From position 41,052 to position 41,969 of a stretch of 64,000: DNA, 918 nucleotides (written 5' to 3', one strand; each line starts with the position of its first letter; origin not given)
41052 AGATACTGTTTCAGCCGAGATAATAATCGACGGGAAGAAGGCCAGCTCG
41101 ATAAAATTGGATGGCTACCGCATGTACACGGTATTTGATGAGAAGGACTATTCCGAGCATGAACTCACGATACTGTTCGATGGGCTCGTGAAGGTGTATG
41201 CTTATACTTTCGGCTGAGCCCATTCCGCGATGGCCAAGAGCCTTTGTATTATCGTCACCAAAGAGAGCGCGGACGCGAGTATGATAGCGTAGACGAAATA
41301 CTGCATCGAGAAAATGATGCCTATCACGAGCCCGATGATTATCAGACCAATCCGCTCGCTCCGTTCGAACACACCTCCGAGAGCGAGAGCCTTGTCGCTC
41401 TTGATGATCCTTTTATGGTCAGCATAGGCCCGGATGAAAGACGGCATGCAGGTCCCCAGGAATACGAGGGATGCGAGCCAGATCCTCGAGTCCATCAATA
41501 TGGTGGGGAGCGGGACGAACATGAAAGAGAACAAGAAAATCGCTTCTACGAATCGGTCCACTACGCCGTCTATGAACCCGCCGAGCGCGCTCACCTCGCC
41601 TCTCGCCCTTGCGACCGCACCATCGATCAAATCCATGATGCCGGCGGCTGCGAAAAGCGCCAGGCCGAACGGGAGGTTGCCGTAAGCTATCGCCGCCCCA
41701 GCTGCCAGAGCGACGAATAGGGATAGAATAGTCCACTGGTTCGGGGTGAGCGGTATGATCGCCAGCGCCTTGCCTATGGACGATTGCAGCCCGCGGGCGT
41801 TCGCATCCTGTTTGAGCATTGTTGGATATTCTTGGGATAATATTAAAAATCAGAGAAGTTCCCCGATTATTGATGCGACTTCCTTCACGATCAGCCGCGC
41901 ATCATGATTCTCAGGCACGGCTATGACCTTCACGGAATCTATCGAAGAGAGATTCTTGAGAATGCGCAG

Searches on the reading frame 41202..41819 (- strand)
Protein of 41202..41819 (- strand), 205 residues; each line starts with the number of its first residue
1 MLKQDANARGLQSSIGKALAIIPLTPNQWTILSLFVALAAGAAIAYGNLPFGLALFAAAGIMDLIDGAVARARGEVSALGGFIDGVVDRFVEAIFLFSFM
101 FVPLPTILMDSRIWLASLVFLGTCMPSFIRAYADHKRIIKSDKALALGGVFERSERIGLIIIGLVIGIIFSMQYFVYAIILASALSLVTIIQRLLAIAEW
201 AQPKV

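Call 45: search_protein_families(library=pfam, proteins=[window:41202-41819:-], max_evalue=0.001)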
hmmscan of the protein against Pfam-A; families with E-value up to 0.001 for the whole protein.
window:41202-41819:- (205 aa): 1 family
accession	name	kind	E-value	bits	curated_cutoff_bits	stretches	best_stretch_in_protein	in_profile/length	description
PF01066.26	CDP-OH_P_transf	-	7.7e-13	49.5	22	1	25-183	3-147/152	CDP-alcohol phosphatidyltransferase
